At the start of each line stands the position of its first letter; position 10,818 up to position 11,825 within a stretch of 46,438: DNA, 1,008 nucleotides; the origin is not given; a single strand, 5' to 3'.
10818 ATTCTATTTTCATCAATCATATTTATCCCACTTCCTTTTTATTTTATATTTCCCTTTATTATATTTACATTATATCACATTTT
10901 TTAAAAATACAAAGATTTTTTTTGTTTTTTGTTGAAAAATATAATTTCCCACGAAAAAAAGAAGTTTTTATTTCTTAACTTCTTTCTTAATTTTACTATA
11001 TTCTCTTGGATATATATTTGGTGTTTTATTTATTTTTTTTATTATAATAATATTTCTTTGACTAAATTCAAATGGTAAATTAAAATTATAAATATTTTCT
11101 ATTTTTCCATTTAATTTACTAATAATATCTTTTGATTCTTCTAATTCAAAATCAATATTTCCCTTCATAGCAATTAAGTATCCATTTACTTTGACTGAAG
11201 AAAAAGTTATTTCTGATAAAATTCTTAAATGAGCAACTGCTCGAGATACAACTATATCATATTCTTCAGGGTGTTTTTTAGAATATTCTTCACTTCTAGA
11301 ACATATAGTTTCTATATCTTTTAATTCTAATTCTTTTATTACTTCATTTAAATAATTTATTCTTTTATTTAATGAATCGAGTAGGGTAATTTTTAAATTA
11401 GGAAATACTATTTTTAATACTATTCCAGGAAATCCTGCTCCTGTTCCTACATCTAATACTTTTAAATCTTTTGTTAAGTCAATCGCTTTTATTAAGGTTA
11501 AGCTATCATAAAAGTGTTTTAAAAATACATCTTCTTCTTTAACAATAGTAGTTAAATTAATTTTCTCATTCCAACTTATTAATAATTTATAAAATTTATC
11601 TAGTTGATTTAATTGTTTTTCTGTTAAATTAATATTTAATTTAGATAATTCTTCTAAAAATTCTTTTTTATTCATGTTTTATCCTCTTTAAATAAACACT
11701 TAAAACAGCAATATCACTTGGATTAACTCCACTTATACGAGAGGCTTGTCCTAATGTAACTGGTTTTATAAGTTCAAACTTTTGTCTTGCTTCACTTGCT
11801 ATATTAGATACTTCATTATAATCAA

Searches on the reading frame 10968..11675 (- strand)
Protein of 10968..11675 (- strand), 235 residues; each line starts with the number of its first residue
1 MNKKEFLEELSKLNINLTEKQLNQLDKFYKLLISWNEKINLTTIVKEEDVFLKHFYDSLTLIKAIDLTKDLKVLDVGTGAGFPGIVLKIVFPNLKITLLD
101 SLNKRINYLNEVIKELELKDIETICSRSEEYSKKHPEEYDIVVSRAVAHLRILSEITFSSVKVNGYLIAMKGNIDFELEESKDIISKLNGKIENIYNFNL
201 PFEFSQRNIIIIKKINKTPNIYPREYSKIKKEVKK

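Call 3: search_protein_families(library=pfam, proteins=[window:10968-11675:-], max_evalue=0.01)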
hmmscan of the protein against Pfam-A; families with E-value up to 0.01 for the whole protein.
window:10968-11675:- (235 aa): 7 families
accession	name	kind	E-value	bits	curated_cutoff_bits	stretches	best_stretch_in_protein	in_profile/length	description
PF02527.21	GidB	-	2.6e-50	170.8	27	1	21-196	1-174/184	rRNA small subunit methyltransferase G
PF13847.12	Methyltransf_31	-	1.4e-08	35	27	1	68-168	2-108/145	Methyltransferase domain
PF05175.20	MTS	-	1.1e-07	32.1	23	1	43-144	3-104/170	Methyltransferase small domain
PF03848.20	TehB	-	1.2e-05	25.3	20.4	1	45-148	3-105/193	Tellurite resistance protein TehB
PF13649.12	Methyltransf_25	-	3.3e-05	24.9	27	1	73-150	1-77/97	Methyltransferase domain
PF08242.18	Methyltransf_12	-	0.0018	19.4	30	1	74-149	1-76/98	Methyltransferase domain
PF10294.15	Methyltransf_16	-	0.0074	16.5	21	0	68-114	45-90/174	Lysine methyltransferase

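Call 4: search_protein_families(library=ncbifam, proteins=[window:10968-11675:-], max_evalue=0.01)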
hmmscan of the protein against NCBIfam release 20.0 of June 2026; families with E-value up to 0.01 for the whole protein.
window:10968-11675:- (235 aa): 18 families
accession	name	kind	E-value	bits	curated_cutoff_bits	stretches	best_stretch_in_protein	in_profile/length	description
TIGR00138.1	rsmG_gidB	equivalog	2e-52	177.5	99.5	1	26-214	2-183/183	16S rRNA (guanine(527)-N(7))-methyltransferase RsmG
TIGR03534.1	RF_mod_PrmC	equivalog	4.5e-07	29.6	199.1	1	63-144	82-162/253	peptide chain release factor N(5)-glutamine methyltransferase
TIGR01983.1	UbiG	equivalog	7e-07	28.8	102.95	1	48-157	26-136/228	bifunctional 2-polyprenyl-6-hydroxyphenol methylase/3-demethylubiquinol 3-O-methyltransferase UbiG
TIGR02469.1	CbiT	equivalog_domain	1.2e-06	28.8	78.3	1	61-168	11-119/124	precorrin-6Y C5,15-methyltransferase (decarboxylating) subunit CbiT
NF008992.0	PRK12335.1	equivalog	6.1e-06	25.6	303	1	33-147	83-195/289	SAM-dependent methyltransferase TehB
NF006138.0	PRK08287.1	equivalog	6.8e-06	26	210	1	62-168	24-128/189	decarboxylating cobalt-precorrin-6B (C(15))-methyltransferase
NF010549.0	PRK13942.1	equivalog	1.9e-05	24.3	282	1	63-180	71-186/215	protein-L-isoaspartate O-methyltransferase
TIGR03533.1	L3_gln_methyl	equivalog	3.7e-05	23.2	229.7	1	68-144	120-195/284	50S ribosomal protein L3 N(5)-glutamine methyltransferase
NF001453.0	PRK00312.1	equivalog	5.8e-05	22.7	188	1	53-169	64-175/217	protein-L-isoaspartate(D-aspartate) O-methyltransferase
NF001786.0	PRK00517.2-4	equivalog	0.00023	20.4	327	1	59-175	134-243/277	50S ribosomal protein L11 methyltransferase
TIGR00536.1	hemK_fam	subfamily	0.00037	19.6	115.5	1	70-144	115-188/286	HemK family protein methyltransferase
NF007023.0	PRK09489.1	equivalog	0.00072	18.8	295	1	60-149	187-272/342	16S rRNA (guanine(1207)-N(2))-methyltransferase RsmC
NF010550.0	PRK13943.1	equivalog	0.00075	18.7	359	1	61-198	72-206/322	protein-L-isoaspartate O-methyltransferase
NF005640.0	PRK07402.1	equivalog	0.001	18.6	219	1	59-177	33-151/200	precorrin-6Y C5,15-methyltransferase subunit CbiT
NF041537.1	ArsM_AhpD_UU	exception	0.0014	17.5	510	1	68-150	75-157/345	arsenite methyltransferase/AhpD domain selenoprotein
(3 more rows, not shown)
